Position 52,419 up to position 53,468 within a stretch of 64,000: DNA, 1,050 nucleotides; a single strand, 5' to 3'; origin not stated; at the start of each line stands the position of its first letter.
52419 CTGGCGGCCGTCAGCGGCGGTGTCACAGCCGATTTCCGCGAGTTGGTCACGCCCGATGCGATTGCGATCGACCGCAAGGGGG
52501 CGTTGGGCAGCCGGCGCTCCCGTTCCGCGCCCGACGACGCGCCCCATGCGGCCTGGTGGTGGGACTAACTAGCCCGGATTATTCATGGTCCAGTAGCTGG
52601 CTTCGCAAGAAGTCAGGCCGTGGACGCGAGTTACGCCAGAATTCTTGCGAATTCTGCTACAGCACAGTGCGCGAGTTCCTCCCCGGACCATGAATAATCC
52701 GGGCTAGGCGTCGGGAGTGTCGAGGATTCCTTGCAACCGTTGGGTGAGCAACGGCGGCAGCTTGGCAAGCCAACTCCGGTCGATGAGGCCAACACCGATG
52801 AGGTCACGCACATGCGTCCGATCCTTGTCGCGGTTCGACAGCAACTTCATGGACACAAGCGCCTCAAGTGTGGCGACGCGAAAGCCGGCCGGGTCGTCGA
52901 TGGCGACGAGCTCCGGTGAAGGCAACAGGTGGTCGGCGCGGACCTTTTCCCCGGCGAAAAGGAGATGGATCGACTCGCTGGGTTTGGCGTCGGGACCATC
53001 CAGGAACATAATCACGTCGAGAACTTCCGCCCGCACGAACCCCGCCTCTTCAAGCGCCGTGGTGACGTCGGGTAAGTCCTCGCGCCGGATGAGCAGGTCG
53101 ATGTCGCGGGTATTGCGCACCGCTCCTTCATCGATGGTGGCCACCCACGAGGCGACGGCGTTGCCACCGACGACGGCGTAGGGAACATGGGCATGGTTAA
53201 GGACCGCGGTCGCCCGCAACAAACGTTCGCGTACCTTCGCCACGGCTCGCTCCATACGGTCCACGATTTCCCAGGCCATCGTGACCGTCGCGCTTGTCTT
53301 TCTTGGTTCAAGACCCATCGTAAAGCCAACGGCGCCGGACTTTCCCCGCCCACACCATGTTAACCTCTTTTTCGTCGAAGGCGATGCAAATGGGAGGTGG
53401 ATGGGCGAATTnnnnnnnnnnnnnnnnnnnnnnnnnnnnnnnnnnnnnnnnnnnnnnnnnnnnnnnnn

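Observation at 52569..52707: MITE with perfect 23-bp TIRs ending in CTAG that donates stop codons to flanking genes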

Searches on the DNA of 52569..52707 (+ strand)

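Call 19: search_dna_similar(query=window:52569-52707:+, collection=plasmids, mode=distant, max_evalue=0.01)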
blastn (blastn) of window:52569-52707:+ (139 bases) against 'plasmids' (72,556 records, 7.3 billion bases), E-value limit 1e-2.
No match.

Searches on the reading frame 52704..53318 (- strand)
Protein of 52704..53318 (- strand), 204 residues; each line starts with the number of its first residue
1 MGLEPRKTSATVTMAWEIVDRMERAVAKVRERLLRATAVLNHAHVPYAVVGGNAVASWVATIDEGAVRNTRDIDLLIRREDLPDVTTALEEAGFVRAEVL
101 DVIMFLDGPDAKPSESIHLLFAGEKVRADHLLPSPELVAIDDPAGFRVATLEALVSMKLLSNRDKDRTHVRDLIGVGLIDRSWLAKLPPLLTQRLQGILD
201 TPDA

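Call 9: search_protein_families(library=pfam, proteins=[window:52704-53318:-])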
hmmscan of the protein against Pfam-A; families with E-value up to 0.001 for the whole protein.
window:52704-53318:- (204 aa): 4 families
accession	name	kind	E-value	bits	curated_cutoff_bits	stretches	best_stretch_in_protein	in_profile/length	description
PF14907.12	NTP_transf_5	-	3.1e-07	30.7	31.2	1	22-98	49-122/249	Uncharacterised nucleotidyltransferase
PF08843.17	AbiEii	-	6e-05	23.5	22.5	0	32-174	1-163/238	Nucleotidyl transferase AbiEii toxin, Type IV TA system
PF19502.5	DUF6036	-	0.00016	21.9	23.6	0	42-91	16-60/164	Nucleotidyltransferase of unknown function (DUF6036)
PF10706.15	Aminoglyc_resit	-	0.00089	19.9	21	0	33-96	2-62/149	Aminoglycoside-2''-adenylyltransferase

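Call 24: find_encoding_contigs(protein=window:52704-53318:-, flank=3000, max_places=6)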
Protein window:52704-53318:- (204 aa): no gene with exactly this product is on record in the collection.

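Call 60: find_homologous_proteins(query=window:52704-53318:-, max_evalue=1e-20)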
Query window:52704-53318:- (204 aa): 7990 proteins with E <= 1e-20 among 8000 candidates; the best 120 are listed.
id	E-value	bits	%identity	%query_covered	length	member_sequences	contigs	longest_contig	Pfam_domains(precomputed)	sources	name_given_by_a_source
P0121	5.6e-109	380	87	100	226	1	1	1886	PF14907.13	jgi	jgi:hypothetical protein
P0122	1.2e-108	379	99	88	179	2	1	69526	PF14907.13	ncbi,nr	ncbi:MAG TPA: hypothetical protein VMV69_20015 [Pirellulales bacterium]|nr:hypothetical protein [Pir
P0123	1.7e-105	369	88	96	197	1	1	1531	PF14907.13,PF08843.18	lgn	-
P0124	1.5e-104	366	86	96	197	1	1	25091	PF14907.13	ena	-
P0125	1.0e-103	363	86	96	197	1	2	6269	PF14907.13,PF08843.18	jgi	jgi:hypothetical protein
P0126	1.2e-103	363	88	94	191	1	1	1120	PF14907.13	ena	-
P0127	1.3e-103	363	86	96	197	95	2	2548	PF14907.13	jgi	jgi:Uncharacterised nucleotidyltransferase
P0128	9.4e-103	360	85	96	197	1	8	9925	PF14907.13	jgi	-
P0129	1.6e-102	359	85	96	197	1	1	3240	PF14907.13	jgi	-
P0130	1.6e-102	359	86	96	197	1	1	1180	PF14907.13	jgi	-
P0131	3.3e-102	358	83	96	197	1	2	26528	PF14907.13,PF10706.16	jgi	jgi:hypothetical protein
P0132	3.5e-102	358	85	96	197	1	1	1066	PF14907.13,PF08843.18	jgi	jgi:hypothetical protein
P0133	3.6e-102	358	85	96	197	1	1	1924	PF14907.13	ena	-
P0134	3.8e-102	358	85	96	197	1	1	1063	PF14907.13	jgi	jgi:Uncharacterised nucleotidyltransferase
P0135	4.9e-102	358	85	96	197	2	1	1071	PF14907.13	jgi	jgi:hypothetical protein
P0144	4.1e-101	355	86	96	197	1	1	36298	PF14907.13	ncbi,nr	ncbi:MAG: nucleotidyltransferase family protein [Planctomycetes bacterium]|nr:nucleotidyltransferase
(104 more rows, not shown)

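Call 62: find_encoding_contigs(protein=P0124, flank=1500, max_places=2)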
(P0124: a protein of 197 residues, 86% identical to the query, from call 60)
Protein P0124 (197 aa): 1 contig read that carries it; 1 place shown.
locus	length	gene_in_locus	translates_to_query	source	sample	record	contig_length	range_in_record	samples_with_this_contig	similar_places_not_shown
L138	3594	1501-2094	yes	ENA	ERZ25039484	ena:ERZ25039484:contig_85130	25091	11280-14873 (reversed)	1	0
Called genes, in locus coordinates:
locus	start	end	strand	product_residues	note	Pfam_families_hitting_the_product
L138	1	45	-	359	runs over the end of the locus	-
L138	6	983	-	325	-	-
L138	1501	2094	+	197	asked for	PF14907:NTP_transf_5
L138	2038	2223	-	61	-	-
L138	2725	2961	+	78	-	-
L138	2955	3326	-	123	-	PF13432:TPR_16 (faint), PF07721:TPR_4 (faint)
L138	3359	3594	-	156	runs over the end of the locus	PF13424:TPR_12 (faint), PF00515:TPR_1 (faint), PF07719:TPR_2 (faint), PF13181:TPR_8 (faint), PF13414:TPR_11 (faint), PF13428:TPR_14 (faint)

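Call 63: find_encoding_contigs(protein=P0144, flank=1500, max_places=2)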
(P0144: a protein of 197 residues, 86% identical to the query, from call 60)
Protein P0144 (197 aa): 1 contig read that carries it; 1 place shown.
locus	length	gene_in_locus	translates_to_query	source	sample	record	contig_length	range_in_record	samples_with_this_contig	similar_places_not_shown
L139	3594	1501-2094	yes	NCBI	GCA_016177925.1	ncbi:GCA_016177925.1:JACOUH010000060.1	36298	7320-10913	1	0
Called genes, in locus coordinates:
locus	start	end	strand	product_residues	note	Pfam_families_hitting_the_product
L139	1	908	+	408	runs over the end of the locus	PF07394:DUF1501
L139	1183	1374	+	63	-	PF12844:HTH_19 (weak), PF13560:HTH_31 (weak), PF13744:HTH_37 (weak), PF01381:HTH_3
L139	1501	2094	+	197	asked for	PF14907:NTP_transf_5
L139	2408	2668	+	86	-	PF04365:BrnT_toxin (weak), PF14076:DUF4258 (faint)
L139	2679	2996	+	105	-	PF01381:HTH_3, PF00356:LacI (weak)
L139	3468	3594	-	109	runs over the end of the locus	PF01381:HTH_3, PF13560:HTH_31 (weak)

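Call 64: find_encoding_contigs(protein=P0122, flank=1500, max_places=2)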
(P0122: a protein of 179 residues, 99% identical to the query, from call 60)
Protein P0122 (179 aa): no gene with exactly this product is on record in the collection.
